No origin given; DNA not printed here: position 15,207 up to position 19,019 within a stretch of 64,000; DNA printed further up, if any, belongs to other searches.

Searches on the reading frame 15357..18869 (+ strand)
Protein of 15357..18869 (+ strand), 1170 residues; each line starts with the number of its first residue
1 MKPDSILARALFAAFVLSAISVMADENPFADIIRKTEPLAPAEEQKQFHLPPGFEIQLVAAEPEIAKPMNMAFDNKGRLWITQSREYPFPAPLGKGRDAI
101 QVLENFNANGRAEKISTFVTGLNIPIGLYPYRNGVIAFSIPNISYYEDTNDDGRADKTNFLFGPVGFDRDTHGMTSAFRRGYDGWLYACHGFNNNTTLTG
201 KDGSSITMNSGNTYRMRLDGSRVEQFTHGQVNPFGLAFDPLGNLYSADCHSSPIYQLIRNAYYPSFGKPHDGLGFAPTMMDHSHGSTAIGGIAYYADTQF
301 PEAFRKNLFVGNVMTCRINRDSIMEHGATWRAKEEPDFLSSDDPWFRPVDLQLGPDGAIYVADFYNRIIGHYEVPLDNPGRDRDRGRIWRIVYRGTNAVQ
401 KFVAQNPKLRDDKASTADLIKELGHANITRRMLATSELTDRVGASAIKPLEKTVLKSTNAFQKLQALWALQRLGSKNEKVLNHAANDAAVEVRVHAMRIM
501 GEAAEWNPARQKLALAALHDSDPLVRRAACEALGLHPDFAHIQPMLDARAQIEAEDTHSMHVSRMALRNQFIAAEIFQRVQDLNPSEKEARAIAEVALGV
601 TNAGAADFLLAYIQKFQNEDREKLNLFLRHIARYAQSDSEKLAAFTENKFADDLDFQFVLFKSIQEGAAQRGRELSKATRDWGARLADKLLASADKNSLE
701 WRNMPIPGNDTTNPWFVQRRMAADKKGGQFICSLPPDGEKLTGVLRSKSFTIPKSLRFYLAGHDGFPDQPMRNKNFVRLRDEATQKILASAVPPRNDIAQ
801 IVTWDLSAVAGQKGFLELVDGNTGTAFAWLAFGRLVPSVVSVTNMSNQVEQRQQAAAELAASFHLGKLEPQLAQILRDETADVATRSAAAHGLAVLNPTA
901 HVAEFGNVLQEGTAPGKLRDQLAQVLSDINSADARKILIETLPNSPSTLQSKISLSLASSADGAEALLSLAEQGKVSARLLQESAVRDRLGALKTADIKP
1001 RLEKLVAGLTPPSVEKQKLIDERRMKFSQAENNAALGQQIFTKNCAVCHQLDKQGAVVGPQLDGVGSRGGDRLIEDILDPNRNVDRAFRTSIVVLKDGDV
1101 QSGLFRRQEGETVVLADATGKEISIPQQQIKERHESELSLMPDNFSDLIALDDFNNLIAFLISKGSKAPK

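Call 67: search_protein_families(library=pfam, proteins=[window:15357-18869:+], max_evalue=0.0001)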
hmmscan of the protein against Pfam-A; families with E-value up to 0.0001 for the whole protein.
window:15357-18869:+ (1170 aa): 3 families
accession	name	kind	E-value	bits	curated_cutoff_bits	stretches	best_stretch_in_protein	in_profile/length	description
PF23500.1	DUF7133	-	6.7e-78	263.1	27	1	41-393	2-383/385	Domain of unknown function (DUF7133)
PF13646.12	HEAT_2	-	3.2e-09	37.4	27.7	1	479-544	3-66/88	HEAT repeats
PF00034.26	Cytochrom_C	-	3.7e-08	35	21.3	1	1034-1081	1-49/90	Cytochrome c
